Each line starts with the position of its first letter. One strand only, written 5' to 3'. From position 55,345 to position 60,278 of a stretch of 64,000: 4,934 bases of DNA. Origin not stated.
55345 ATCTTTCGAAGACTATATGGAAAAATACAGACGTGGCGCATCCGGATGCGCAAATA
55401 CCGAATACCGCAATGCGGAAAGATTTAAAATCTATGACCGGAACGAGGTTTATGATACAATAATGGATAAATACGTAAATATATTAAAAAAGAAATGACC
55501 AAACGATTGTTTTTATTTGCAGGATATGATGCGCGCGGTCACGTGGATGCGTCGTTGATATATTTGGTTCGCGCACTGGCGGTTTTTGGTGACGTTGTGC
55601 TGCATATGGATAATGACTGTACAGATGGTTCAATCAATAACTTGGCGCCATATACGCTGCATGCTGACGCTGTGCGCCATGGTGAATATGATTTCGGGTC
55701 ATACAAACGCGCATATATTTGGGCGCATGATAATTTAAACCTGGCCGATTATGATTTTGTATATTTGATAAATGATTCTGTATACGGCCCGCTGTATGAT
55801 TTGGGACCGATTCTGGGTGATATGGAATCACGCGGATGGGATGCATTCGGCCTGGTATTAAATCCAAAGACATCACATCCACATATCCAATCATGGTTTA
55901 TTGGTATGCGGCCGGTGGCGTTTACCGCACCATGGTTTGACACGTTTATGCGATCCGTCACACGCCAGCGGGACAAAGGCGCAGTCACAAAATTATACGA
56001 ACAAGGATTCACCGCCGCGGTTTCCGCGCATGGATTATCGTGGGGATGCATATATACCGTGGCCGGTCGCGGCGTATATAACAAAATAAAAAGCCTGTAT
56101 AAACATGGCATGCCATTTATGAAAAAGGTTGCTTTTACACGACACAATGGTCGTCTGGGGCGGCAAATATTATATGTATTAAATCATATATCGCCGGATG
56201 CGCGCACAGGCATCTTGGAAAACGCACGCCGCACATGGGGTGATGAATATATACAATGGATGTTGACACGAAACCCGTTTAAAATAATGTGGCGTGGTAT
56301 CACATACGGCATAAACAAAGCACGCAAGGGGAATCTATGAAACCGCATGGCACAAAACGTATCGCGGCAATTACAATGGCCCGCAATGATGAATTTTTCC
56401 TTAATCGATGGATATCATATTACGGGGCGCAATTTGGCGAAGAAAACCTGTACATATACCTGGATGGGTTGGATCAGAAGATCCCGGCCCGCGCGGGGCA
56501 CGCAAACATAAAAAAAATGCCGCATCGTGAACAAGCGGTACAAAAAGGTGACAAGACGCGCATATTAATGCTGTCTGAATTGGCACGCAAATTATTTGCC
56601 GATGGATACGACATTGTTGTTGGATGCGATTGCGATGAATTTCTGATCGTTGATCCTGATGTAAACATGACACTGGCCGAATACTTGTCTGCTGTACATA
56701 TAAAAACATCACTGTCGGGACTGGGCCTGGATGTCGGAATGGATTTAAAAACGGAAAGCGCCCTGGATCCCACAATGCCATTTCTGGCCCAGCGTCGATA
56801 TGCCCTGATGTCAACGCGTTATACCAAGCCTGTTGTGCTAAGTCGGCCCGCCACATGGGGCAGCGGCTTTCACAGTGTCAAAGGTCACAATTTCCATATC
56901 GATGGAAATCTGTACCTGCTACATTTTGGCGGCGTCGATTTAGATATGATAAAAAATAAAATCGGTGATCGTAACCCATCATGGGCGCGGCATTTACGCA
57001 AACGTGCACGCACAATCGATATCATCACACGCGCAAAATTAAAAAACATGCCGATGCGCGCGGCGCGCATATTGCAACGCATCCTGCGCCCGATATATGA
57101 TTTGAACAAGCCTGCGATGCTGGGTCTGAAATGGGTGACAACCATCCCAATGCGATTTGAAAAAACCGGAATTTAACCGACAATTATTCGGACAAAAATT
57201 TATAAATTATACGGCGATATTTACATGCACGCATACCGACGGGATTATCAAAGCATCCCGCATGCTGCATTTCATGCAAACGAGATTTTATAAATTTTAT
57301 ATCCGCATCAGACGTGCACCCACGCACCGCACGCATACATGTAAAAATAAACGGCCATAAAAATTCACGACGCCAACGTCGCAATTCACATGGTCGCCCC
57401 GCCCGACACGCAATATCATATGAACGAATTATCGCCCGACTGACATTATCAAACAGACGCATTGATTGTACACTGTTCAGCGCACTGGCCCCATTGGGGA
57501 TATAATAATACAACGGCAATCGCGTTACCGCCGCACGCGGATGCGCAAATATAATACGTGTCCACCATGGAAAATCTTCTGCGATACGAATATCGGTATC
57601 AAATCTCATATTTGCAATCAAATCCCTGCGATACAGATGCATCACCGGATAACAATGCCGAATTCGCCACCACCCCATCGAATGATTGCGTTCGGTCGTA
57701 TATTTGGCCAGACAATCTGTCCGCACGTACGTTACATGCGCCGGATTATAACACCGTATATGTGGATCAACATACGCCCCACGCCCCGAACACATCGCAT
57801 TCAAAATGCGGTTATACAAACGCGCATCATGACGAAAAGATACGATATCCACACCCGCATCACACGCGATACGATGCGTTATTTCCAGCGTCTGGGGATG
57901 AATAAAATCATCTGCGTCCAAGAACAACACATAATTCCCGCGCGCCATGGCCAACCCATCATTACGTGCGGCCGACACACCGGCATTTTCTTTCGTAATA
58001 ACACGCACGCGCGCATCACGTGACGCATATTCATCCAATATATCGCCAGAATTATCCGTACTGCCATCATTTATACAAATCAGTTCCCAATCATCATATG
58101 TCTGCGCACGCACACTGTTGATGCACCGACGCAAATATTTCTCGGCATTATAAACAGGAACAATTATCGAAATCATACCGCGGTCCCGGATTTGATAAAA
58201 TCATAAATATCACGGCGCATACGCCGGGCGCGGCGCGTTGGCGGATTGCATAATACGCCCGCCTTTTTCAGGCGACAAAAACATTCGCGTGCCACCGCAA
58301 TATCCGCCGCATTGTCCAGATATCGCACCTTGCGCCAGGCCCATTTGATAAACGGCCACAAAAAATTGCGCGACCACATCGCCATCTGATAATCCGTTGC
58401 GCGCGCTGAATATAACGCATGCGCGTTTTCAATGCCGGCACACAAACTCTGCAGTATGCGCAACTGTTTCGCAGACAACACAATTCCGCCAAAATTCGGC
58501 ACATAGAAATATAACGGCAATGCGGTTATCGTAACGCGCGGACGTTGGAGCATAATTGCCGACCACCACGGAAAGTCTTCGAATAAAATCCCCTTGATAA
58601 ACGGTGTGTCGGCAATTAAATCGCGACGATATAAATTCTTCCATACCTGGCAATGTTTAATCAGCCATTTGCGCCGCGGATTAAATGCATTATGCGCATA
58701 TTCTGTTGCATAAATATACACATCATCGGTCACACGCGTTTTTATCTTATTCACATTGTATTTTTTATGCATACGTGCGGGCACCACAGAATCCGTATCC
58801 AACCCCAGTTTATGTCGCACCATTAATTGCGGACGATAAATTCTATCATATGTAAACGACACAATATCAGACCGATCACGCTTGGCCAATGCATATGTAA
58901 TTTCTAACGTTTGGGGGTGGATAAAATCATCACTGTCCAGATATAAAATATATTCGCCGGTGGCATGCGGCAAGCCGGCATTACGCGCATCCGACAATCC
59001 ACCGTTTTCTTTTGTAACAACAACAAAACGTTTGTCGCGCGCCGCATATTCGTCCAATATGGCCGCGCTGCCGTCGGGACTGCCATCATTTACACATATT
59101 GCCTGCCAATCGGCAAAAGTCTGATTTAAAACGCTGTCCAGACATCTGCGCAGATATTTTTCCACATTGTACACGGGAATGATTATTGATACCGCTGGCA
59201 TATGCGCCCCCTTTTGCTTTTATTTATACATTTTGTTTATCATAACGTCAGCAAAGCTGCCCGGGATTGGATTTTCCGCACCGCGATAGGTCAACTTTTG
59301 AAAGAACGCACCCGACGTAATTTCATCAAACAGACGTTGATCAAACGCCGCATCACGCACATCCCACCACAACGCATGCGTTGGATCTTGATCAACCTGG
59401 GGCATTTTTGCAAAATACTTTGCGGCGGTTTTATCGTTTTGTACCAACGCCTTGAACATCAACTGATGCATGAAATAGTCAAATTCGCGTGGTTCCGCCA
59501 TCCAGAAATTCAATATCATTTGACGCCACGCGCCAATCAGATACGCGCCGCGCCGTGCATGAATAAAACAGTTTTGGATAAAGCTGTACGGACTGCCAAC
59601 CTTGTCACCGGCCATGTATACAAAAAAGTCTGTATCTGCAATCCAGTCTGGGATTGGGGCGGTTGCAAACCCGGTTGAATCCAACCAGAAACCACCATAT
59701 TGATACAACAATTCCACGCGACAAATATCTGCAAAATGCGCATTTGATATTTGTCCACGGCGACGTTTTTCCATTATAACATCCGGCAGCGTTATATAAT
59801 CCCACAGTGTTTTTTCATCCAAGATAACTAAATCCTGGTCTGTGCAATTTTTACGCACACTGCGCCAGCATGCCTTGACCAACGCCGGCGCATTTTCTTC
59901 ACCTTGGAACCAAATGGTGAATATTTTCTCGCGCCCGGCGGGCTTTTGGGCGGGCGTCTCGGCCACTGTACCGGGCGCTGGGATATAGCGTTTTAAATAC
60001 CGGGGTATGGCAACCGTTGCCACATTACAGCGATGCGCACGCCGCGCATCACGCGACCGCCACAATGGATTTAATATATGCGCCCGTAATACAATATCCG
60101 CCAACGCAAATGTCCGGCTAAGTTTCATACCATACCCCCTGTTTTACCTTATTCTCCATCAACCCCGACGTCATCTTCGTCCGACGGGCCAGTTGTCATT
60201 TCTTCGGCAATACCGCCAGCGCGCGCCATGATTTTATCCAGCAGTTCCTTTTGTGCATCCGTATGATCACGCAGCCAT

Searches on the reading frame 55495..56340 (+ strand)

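Call 73: search_protein_families(library=pfam, proteins=[window:55495-56340:+], max_evalue=0.001)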
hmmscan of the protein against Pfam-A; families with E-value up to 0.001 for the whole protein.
window:55495-56340:+ (281 aa): 1 family
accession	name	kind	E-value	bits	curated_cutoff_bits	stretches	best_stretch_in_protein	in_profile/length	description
PF05045.17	RgpF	-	3.5e-14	52.8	25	1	65-217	32-200/503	Rhamnan synthesis protein F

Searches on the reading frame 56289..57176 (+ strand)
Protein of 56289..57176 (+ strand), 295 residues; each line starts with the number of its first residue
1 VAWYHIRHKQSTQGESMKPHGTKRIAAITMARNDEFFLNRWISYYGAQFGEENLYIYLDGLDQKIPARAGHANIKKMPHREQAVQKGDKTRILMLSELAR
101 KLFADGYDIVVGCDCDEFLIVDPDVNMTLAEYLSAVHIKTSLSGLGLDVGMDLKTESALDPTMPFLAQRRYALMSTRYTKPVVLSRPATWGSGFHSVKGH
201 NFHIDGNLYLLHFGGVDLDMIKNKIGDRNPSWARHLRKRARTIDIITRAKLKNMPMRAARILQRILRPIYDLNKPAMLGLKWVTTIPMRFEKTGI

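Call 74: search_protein_families(library=pfam, proteins=[window:56289-57176:+], max_evalue=0.001)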
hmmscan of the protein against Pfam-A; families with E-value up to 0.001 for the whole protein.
window:56289-57176:+ (295 aa): 1 family
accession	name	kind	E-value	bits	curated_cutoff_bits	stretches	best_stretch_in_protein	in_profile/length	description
PF13704.12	Glyco_tranf_2_4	-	8.4e-11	42.7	27.5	1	32-131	1-96/98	Glycosyl transferase family 2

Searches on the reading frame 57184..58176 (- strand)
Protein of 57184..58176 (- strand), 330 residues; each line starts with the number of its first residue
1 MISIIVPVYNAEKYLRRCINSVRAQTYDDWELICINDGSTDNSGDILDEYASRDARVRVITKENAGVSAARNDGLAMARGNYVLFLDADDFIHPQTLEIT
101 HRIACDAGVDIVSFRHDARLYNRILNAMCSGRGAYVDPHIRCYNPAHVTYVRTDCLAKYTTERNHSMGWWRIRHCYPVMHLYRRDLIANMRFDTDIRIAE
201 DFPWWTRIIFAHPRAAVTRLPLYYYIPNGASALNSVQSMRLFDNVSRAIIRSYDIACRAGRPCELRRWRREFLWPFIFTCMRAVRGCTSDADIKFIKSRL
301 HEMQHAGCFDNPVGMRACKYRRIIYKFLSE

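Call 74: search_protein_families(library=pfam, proteins=[window:57184-58176:-], max_evalue=0.001)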
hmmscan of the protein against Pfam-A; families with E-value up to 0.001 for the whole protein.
window:57184-58176:- (330 aa): 4 families
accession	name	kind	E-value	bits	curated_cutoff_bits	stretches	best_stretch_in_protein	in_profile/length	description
PF00535.33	Glycos_transf_2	-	6.4e-42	143.8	23.3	1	3-187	1-164/168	Glycosyl transferase family 2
PF13641.12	Glyco_tranf_2_3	-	6.6e-15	56.2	27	1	2-201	3-187/230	Glycosyltransferase like family 2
PF10111.15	Glyco_tranf_2_2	-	3.3e-12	46.9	27.3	1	3-103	1-105/276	Glycosyltransferase like family 2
PF13704.12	Glyco_tranf_2_4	-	7.2e-05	23.6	27.5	1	10-96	2-88/98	Glycosyl transferase family 2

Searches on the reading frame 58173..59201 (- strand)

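Call 74: search_protein_families(library=pfam, proteins=[window:58173-59201:-], max_evalue=0.001)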
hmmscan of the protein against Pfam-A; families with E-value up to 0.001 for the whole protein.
window:58173-59201:- (342 aa): 3 families
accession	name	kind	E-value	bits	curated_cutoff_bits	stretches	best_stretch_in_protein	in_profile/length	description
PF00535.33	Glycos_transf_2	-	8.4e-40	136.9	23.3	1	5-125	1-122/168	Glycosyl transferase family 2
PF13641.12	Glyco_tranf_2_3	-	3.2e-12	47.4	27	1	2-123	1-127/230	Glycosyltransferase like family 2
PF10111.15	Glyco_tranf_2_2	-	9.6e-10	38.8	27.3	1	5-106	1-106/276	Glycosyltransferase like family 2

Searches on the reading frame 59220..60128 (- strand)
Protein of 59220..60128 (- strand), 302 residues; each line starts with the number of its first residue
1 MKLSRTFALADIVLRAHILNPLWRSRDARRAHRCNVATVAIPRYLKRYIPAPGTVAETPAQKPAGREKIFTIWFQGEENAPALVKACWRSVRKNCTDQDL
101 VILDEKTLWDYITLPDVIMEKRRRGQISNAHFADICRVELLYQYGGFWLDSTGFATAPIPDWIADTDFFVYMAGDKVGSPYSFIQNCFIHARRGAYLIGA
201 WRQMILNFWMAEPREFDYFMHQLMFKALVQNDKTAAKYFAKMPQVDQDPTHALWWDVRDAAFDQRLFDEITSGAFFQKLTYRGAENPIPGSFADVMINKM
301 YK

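Call 74: search_protein_families(library=pfam, proteins=[window:59220-60128:-], max_evalue=0.001)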
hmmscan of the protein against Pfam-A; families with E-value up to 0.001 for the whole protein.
window:59220-60128:- (302 aa): 2 families
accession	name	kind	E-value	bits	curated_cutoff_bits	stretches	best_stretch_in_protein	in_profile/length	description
PF05704.18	Caps_synth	-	1.3e-60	205.7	24.5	1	44-283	24-264/278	Capsular polysaccharide synthesis protein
PF04488.21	Gly_transf_sug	-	7.4e-05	23.8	23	1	83-168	3-92/93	Glycosyltransferase sugar-binding region containing DXD motif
